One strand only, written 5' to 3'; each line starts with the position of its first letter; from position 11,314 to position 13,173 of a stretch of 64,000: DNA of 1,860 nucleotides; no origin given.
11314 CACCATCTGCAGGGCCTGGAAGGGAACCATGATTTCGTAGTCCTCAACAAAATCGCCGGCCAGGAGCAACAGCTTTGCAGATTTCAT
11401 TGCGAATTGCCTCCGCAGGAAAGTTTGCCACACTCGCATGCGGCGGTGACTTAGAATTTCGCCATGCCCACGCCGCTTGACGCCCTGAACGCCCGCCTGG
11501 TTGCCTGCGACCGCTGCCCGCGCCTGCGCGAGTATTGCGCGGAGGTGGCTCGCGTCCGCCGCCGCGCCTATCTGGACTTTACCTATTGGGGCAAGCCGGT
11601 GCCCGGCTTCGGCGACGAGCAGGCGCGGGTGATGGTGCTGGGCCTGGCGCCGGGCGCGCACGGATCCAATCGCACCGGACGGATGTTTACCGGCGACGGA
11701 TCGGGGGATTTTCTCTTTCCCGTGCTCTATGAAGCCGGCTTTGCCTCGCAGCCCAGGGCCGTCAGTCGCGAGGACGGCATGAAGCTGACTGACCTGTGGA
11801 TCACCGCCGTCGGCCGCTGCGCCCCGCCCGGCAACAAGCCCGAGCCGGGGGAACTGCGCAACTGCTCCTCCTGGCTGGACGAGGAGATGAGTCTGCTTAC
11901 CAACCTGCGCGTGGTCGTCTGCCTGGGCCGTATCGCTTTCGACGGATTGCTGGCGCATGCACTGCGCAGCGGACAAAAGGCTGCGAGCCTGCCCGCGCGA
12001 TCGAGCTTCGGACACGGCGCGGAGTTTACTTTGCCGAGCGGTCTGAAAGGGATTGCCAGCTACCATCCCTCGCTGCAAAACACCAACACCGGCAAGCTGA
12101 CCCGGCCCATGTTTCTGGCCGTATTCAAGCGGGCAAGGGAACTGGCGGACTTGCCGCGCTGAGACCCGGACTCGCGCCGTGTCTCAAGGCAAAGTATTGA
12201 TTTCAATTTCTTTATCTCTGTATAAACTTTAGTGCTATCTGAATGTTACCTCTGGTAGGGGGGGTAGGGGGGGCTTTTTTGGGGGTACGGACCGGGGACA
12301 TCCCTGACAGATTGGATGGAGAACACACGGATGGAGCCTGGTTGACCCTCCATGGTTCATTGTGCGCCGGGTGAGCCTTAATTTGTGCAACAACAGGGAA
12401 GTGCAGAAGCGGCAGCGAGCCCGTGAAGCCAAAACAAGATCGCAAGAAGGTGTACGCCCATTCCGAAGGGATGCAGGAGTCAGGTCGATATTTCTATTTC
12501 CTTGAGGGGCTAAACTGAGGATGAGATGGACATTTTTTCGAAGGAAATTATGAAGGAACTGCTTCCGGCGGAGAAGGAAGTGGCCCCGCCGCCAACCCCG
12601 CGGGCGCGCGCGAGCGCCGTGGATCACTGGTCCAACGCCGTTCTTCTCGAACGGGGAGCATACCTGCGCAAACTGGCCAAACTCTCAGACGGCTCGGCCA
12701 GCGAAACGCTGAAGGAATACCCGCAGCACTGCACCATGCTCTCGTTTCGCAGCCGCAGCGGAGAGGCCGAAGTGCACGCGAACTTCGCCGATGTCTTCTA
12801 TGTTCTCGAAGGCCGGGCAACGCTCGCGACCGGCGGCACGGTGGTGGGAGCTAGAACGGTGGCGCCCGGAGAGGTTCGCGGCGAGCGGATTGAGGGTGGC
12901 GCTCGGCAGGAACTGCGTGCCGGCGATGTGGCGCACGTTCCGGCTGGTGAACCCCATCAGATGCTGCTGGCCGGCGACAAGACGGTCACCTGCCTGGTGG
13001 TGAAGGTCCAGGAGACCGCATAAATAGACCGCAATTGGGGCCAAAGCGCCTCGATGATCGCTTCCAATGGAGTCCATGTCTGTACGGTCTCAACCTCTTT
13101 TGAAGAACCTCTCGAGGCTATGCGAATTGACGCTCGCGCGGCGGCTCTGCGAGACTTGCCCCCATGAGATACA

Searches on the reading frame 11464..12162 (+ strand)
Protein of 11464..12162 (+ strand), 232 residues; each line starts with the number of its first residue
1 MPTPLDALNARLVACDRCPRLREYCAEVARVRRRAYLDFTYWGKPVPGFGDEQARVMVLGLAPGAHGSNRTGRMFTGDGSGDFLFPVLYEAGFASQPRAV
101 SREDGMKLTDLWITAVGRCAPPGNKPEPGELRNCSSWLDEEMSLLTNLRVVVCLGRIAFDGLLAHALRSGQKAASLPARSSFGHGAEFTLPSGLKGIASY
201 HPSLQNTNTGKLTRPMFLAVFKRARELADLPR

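Call 14: search_protein_families(library=pfam, proteins=[window:11464-12162:+])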
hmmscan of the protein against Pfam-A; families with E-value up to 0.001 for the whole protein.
window:11464-12162:+ (232 aa): 1 family
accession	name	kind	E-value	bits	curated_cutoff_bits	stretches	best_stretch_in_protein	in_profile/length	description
PF03167.25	UDG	-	2.5e-27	96.1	24.3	1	47-222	1-138/141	Uracil DNA glycosylase superfamily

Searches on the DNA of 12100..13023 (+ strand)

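Call 5: search_rna_families(source=window, start=12100, end=12600, threshold=evalue, max_evalue=10, show_alignments=3)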
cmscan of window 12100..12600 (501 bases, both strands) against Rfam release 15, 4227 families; matches with E-value up to 10: 1.
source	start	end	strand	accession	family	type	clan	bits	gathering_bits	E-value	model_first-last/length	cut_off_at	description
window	12450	12536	-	RF02041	HOTTIP_2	Gene; lncRNA;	-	8.6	80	0.58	1-374/374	no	HOXA transcript at the distal tip, conserved region 2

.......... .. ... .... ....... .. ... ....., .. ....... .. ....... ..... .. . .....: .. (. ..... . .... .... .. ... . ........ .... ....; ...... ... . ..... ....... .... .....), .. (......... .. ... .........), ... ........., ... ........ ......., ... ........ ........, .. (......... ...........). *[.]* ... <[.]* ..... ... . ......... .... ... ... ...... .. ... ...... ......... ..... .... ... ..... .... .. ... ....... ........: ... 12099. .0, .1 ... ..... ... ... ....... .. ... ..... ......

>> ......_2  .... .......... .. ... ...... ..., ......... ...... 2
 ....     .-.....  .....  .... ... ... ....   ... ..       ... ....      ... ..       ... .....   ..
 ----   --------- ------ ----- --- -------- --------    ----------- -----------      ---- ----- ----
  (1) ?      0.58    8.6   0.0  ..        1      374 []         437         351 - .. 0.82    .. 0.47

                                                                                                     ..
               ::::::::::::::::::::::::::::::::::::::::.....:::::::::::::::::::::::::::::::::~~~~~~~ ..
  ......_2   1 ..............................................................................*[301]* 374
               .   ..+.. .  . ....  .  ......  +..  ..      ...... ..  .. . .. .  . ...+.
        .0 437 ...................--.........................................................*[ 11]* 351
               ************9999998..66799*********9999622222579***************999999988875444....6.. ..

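Call 82: search_rna_families(sources=[L030, L033, L044, L064, L084, L133, L095, L010, L136, L146, L097, L054], threshold=gathering)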
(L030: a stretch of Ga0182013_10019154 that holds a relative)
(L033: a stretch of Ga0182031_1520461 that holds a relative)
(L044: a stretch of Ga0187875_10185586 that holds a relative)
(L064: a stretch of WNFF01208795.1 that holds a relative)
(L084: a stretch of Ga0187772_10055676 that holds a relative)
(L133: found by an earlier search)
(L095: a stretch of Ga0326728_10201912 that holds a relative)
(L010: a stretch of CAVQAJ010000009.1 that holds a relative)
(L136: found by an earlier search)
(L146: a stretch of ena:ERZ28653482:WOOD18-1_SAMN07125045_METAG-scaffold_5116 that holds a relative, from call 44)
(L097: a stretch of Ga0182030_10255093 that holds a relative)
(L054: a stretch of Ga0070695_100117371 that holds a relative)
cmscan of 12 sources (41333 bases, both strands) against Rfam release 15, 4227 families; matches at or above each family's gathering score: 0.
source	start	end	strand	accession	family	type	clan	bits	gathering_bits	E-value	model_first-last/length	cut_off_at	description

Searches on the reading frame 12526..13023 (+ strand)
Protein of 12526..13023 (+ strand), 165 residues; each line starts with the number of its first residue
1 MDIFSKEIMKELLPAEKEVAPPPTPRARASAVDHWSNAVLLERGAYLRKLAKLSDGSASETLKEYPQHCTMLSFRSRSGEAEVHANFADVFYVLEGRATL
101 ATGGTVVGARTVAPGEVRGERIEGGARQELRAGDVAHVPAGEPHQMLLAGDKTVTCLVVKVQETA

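Call 13: find_encoding_contigs(protein=window:12526-13023:+, flank=3000, max_places=10)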
Protein window:12526-13023:+ (165 aa): 9 contigs read that carry it; 9 places shown.
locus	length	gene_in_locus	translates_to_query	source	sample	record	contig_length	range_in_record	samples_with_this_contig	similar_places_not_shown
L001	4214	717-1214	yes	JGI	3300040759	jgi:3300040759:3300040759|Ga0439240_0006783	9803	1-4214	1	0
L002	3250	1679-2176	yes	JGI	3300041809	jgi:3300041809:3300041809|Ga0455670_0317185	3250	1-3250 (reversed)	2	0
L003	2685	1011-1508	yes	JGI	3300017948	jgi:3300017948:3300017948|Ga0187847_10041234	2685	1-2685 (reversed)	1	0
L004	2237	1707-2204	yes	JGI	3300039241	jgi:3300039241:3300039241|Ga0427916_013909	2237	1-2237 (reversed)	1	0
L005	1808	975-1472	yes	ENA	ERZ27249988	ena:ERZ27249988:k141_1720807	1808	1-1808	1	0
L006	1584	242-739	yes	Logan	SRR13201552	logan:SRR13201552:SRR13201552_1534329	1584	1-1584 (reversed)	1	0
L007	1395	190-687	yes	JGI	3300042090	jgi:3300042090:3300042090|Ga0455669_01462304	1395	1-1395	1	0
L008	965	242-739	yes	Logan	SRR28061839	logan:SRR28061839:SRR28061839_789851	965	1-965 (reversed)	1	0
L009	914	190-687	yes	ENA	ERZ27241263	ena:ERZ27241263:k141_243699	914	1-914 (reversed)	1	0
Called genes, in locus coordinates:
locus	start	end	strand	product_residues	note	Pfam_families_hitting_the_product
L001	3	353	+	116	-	?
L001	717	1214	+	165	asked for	PF07883:Cupin_2 (weak)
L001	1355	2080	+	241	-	-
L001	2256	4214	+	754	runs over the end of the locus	PF00933:Glyco_hydro_3, PF01915:Glyco_hydro_3_C, PF14310:Fn3-like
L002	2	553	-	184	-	?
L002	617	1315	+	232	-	PF03167:UDG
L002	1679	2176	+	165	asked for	PF07883:Cupin_2 (weak)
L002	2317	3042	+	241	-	-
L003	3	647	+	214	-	?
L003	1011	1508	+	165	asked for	PF07883:Cupin_2 (weak)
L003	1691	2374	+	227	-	-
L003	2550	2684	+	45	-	?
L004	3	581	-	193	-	PF01965:DJ-1_PfpI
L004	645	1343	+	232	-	PF03167:UDG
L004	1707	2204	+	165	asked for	PF07883:Cupin_2 (weak)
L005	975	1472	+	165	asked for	PF07883:Cupin_2 (weak)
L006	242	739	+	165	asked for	PF07883:Cupin_2 (weak)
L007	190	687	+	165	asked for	PF07883:Cupin_2 (weak)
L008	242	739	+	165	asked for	PF07883:Cupin_2 (weak)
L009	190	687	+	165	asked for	PF07883:Cupin_2 (weak)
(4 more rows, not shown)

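Call 14: search_protein_families(library=pfam, proteins=[window:12526-13023:+])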
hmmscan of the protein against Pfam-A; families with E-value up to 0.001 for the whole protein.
window:12526-13023:+ (165 aa): 3 families
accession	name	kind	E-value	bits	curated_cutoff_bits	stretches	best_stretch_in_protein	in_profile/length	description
PF07883.17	Cupin_2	-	1.6e-11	44.2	27.2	1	119-159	29-69/70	Cupin domain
PF05899.18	Cupin_3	-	0.00012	22.2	23.5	0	123-149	41-61/74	EutQ-like cupin domain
PF04074.18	DUF386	-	0.00022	21.7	26.5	1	78-162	58-145/145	YhcH/YjgK/YiaL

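Call 43: find_homologous_proteins(query=window:12526-13023:+, max_evalue=1e-10)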
Query window:12526-13023:+ (165 aa): 1540 proteins with E <= 1e-10 among 1841 candidates; the best 120 are listed.
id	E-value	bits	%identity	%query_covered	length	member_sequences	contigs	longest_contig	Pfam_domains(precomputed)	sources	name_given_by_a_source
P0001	2.0e-95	335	94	99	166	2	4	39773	PF07883.18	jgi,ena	jgi:quercetin dioxygenase-like cupin family protein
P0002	2.6e-93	328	91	100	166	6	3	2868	PF07883.18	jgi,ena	jgi:quercetin dioxygenase-like cupin family protein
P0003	1.4e-83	296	82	99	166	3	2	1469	PF07883.18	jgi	-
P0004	9.2e-75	268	76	99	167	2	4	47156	PF07883.18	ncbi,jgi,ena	jgi:quercetin dioxygenase-like cupin family protein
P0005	1.4e-74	267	73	99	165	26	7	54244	PF07883.18,PF00190.29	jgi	jgi:mannose-6-phosphate isomerase-like protein (cupin superfamily)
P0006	7.6e-74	265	72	99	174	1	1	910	PF07883.18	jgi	jgi:mannose-6-phosphate isomerase-like protein (cupin superfamily)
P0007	8.0e-74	265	74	99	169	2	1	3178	PF07883.18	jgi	jgi:mannose-6-phosphate isomerase-like protein (cupin superfamily)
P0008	8.3e-74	265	74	99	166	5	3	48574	PF07883.18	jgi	jgi:mannose-6-phosphate isomerase-like protein (cupin superfamily)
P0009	1.1e-73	264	74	100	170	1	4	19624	PF07883.18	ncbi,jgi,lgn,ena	jgi:mannose-6-phosphate isomerase-like protein (cupin superfamily)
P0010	2.0e-73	263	74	99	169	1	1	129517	PF07883.18,PF00190.29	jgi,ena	jgi:mannose-6-phosphate isomerase-like protein (cupin superfamily)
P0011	2.0e-73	263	73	99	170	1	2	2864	PF07883.18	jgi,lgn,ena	jgi:uncharacterized RmlC-like cupin family protein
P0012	2.2e-73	263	73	98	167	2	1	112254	PF07883.18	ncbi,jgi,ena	-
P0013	2.8e-73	263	74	99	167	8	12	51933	PF07883.18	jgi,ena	jgi:quercetin dioxygenase-like cupin family protein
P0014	3.6e-73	263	73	99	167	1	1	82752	PF07883.18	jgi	jgi:mannose-6-phosphate isomerase-like protein (cupin superfamily)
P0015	4.1e-73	262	73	99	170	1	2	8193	PF07883.18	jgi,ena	jgi:mannose-6-phosphate isomerase-like protein (cupin superfamily)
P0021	8.6e-73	261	73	99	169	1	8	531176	PF07883.18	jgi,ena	jgi:mannose-6-phosphate isomerase-like protein (cupin superfamily)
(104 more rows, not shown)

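Call 44: find_encoding_contigs(protein=P0001, flank=2500, max_places=2)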
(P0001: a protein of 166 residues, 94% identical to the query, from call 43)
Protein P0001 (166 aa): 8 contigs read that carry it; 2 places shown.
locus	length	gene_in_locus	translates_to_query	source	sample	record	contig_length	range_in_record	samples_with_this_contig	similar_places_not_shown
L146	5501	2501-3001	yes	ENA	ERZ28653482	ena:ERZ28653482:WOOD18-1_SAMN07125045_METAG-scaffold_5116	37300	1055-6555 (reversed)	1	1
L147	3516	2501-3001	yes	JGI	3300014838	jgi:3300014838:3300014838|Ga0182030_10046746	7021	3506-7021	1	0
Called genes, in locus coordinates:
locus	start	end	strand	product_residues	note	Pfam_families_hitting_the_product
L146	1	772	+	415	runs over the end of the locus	PF02625:XdhC_CoxI, PF13478:XdhC_C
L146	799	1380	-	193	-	PF01965:DJ-1_PfpI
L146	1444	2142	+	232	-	PF03167:UDG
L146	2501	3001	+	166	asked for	PF07883:Cupin_2 (weak)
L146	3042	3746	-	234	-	PF00027:cNMP_binding, PF13545:HTH_Crp_2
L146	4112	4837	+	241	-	-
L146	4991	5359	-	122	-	-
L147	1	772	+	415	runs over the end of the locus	PF02625:XdhC_CoxI, PF13478:XdhC_C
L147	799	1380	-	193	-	PF01965:DJ-1_PfpI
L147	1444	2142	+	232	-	PF03167:UDG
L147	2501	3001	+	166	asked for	PF07883:Cupin_2 (weak)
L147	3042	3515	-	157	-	?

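Call 45: find_encoding_contigs(protein=P0004, flank=2500, max_places=2)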
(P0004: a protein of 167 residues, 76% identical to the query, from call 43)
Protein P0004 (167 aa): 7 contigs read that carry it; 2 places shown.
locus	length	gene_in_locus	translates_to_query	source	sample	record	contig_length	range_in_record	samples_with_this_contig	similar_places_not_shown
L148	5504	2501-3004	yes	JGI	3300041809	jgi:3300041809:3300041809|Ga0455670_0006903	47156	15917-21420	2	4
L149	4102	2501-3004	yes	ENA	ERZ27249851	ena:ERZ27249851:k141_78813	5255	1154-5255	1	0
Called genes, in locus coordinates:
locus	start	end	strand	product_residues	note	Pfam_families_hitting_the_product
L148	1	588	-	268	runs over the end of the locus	PF00005:ABC_tran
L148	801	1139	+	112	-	-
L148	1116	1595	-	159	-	PF00383:dCMP_cyt_deam_1, PF14437:MafB19-deam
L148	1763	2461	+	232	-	PF03167:UDG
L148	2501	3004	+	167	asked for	PF07883:Cupin_2 (weak)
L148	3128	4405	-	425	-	PF06689:zf-C4_ClpX, PF00493:MCM (weak), PF01078:Mg_chelatase (faint), PF05496:RuvB_N (weak), PF00004:AAA, PF07724:AAA_2, PF07728:AAA_5 (weak), PF10431:ClpB_D2-small, +2 more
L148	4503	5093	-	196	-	PF00574:CLP_protease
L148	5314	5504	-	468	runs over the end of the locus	PF05697:Trigger_N, PF00254:FKBP_C (weak), PF05698:Trigger_C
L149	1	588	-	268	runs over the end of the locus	PF00005:ABC_tran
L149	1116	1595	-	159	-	PF00383:dCMP_cyt_deam_1, PF14437:MafB19-deam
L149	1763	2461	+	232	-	PF03167:UDG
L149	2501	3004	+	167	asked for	PF07883:Cupin_2 (weak)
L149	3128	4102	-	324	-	?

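Call 46: find_encoding_contigs(protein=P0005, flank=2500, max_places=2)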
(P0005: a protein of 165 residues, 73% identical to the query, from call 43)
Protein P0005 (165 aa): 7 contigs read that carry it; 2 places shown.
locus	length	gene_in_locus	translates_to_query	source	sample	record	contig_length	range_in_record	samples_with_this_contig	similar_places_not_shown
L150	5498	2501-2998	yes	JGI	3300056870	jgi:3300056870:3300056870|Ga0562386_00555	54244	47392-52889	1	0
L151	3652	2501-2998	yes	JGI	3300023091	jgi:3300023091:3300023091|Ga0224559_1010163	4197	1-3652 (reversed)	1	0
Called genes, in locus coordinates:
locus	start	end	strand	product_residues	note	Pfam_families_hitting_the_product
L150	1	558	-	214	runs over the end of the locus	-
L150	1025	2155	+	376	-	PF01609:DDE_Tnp_1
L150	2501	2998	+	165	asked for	PF00190:Cupin_1 (weak), PF07883:Cupin_2 (weak)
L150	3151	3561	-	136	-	PF01814:Hemerythrin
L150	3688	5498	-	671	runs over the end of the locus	PF01432:Peptidase_M3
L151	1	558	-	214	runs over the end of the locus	-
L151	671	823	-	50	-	-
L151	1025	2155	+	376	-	PF01609:DDE_Tnp_1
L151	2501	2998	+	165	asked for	PF00190:Cupin_1 (weak), PF07883:Cupin_2 (weak)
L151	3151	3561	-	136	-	PF01814:Hemerythrin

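Call 47: find_encoding_contigs(protein=P0002, flank=2500, max_places=2)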
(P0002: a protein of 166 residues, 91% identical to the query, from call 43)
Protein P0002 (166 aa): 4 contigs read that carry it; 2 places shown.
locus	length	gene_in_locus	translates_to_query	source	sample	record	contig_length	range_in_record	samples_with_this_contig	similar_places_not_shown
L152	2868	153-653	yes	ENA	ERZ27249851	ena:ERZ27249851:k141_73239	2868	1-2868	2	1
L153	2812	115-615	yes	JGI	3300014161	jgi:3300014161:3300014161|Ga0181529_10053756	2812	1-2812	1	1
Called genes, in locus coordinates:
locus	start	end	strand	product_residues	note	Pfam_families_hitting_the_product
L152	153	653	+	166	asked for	PF07883:Cupin_2 (weak)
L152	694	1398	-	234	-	PF00027:cNMP_binding, PF13545:HTH_Crp_2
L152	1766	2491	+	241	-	-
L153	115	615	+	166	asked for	PF07883:Cupin_2 (weak)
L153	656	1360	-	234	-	PF00027:cNMP_binding, PF13545:HTH_Crp_2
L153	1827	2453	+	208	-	-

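Call 49: find_encoding_contigs(protein=P0021, flank=2000, max_places=1)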
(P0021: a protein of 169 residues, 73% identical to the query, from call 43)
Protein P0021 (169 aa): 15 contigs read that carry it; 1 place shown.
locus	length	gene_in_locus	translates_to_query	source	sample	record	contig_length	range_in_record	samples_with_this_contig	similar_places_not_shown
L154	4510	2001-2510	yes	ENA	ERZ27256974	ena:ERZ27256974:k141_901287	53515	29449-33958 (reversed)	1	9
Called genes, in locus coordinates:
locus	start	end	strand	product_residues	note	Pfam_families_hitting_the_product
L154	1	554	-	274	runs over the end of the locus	PF00005:ABC_tran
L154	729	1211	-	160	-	PF00383:dCMP_cyt_deam_1, PF14437:MafB19-deam, PF14439:Bd3614-deam (weak)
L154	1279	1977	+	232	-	PF03167:UDG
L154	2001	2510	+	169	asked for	PF07883:Cupin_2 (weak)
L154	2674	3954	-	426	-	PF06689:zf-C4_ClpX, PF00493:MCM, PF05496:RuvB_N (weak), PF01078:Mg_chelatase (faint), PF07724:AAA_2, PF07728:AAA_5 (weak), PF00004:AAA, PF10431:ClpB_D2-small, +1 more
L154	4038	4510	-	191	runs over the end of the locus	PF00574:CLP_protease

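Call 50: find_encoding_contigs(protein=P0010, flank=2000, max_places=1)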
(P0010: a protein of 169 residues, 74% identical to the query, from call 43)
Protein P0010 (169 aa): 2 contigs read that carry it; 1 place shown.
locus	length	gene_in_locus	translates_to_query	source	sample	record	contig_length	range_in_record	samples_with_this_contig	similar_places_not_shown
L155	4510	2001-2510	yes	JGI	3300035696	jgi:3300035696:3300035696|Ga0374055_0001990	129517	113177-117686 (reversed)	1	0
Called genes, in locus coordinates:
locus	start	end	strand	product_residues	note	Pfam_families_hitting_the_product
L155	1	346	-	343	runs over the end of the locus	PF14870:PSII_BNR (faint), PF15902:Sortilin-Vps10 (faint), PF02012:BNR (faint)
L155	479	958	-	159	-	PF00383:dCMP_cyt_deam_1, PF14437:MafB19-deam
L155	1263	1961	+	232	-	PF03167:UDG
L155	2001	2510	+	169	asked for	PF00190:Cupin_1 (faint), PF07883:Cupin_2 (weak)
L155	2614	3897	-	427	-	PF06689:zf-C4_ClpX, PF00493:MCM (weak), PF01078:Mg_chelatase (faint), PF05496:RuvB_N (weak), PF00004:AAA, PF07724:AAA_2, PF07728:AAA_5 (weak), PF10431:ClpB_D2-small, +2 more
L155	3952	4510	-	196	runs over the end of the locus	PF00574:CLP_protease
